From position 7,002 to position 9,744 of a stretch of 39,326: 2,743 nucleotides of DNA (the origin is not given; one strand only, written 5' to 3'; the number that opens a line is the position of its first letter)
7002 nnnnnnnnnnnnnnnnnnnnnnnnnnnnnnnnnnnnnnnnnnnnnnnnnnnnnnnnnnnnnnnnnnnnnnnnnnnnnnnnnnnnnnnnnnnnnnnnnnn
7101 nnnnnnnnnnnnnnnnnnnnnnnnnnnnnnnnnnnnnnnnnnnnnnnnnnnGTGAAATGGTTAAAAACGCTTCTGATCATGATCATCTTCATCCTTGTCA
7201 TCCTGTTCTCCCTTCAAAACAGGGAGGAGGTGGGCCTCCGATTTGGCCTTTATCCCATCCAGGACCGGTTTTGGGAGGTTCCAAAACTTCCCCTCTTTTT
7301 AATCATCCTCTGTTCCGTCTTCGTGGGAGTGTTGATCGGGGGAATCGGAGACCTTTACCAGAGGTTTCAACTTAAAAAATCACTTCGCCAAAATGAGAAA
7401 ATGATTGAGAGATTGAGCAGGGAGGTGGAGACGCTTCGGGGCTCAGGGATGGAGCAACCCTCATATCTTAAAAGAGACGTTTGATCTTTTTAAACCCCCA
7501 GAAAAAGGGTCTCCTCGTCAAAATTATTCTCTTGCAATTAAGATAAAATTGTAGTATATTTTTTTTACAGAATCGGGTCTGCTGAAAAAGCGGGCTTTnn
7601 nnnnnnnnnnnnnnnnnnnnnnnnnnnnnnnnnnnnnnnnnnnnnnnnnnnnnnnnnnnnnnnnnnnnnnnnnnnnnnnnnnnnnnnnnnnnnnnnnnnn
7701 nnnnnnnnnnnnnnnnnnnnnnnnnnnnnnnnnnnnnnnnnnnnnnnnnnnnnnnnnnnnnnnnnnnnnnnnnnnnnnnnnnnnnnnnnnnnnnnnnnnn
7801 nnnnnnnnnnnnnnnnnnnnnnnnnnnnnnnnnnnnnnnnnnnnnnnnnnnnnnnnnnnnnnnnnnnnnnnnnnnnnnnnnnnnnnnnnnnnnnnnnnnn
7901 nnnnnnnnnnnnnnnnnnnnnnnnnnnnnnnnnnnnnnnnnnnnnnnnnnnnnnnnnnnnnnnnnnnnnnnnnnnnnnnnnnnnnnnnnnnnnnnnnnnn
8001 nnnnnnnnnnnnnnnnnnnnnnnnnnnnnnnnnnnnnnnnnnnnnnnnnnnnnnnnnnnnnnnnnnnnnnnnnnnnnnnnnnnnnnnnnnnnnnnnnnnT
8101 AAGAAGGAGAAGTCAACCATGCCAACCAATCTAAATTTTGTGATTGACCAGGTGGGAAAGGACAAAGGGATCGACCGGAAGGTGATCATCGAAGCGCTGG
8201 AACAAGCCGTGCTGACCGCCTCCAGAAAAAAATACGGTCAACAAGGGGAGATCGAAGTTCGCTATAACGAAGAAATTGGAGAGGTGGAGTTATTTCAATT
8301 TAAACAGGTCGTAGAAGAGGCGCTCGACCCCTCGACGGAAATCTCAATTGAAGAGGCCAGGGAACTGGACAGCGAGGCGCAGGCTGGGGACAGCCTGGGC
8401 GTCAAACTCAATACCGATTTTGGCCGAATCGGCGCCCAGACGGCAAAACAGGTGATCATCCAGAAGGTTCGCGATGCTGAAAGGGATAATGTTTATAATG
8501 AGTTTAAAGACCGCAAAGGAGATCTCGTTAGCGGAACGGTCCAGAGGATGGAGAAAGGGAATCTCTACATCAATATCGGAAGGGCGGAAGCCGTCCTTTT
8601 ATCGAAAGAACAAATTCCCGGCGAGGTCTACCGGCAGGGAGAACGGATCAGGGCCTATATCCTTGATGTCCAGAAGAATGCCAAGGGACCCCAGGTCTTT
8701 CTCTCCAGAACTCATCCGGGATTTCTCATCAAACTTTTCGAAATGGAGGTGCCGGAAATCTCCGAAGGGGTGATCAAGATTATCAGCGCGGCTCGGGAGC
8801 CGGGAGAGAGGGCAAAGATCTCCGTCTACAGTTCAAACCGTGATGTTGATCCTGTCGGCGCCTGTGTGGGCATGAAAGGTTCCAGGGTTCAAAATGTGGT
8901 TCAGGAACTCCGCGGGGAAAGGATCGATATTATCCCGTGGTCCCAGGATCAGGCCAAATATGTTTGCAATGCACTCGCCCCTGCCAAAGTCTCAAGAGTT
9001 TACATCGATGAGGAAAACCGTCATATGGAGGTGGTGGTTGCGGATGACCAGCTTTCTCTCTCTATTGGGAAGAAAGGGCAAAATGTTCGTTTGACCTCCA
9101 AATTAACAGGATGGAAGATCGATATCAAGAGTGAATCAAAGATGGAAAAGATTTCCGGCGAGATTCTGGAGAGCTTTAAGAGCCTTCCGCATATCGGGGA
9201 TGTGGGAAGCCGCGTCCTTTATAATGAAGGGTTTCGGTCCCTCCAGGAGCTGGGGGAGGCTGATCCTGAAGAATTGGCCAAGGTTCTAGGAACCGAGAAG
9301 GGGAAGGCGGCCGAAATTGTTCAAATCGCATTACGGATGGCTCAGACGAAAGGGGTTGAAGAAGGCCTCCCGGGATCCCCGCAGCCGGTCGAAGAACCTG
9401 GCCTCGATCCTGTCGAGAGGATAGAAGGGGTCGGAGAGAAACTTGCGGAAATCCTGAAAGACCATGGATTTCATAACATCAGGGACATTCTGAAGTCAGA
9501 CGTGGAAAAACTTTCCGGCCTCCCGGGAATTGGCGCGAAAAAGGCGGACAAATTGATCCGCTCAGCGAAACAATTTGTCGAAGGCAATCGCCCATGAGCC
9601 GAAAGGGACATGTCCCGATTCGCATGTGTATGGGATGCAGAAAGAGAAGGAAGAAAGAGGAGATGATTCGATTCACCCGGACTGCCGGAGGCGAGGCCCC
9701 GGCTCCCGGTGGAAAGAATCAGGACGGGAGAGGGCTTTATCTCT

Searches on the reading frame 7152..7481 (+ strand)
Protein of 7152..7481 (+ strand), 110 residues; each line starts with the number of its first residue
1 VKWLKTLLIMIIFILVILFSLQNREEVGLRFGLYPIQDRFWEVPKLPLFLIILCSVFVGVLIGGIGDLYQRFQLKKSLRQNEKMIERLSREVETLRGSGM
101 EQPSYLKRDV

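Call 11: search_protein_families(library=pfam, proteins=[window:7152-7481:+], max_evalue=0.0001)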
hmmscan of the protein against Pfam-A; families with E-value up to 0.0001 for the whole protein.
window:7152-7481:+ (110 aa): 1 family
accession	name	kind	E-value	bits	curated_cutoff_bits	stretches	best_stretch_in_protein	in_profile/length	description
PF06305.16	LapA_dom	-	1.1e-11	44.9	28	1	22-93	1-64/64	Lipopolysaccharide assembly protein A domain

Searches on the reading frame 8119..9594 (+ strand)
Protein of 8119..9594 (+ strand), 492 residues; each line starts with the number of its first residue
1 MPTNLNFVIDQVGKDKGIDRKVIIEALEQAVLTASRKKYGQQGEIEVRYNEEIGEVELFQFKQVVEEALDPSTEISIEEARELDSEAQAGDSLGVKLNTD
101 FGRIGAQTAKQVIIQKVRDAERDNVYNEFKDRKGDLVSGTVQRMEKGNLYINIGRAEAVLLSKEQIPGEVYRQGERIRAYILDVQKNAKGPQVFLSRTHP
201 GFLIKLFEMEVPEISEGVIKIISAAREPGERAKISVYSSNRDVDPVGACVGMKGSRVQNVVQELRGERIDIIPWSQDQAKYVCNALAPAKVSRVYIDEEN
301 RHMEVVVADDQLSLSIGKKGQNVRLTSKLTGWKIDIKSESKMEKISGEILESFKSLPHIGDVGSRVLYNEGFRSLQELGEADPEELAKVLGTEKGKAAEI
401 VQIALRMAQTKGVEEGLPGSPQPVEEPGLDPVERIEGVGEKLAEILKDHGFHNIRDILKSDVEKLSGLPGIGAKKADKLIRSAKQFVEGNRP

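Call 12: search_protein_families(library=pfam, proteins=[window:8119-9594:+], max_evalue=0.0001)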
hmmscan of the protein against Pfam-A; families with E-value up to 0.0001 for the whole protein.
window:8119-9594:+ (492 aa): 10 families
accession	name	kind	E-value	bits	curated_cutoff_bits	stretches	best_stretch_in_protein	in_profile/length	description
PF08529.16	NusA_N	-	2.7e-37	128.1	23.8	1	8-123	5-119/119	NusA N-terminal domain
PF13184.12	KH_5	-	6.1e-31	106.8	27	1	228-295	1-68/69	NusA-like KH domain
PF14520.12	HHH_5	-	2.3e-21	76.4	27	1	433-484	5-56/57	Helix-hairpin-helix domain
PF00575.29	S1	-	1.9e-09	38.2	22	1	130-192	1-70/74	S1 RNA binding domain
PF12826.13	HHH_2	-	4.4e-09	36.8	27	0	435-478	8-50/64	Helix-hairpin-helix motif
PF25453.1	DUF7898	-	1.7e-08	35.2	27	1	356-394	9-47/80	Domain of unknown function (DUF7898)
PF11731.14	Cdd1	-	8.5e-08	32.7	25.5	0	349-396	4-51/86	Pathogenicity locus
PF10391.15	DNA_pol_lambd_f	-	6.4e-07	29.5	29.8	0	357-387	7-37/51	Fingers domain of DNA polymerase lambda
PF00633.29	HHH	-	1.7e-05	24.8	24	0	461-480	9-28/30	Helix-hairpin-helix motif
PF07650.23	KH_2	-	9.3e-05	22.6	22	0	285-335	9-59/78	KH domain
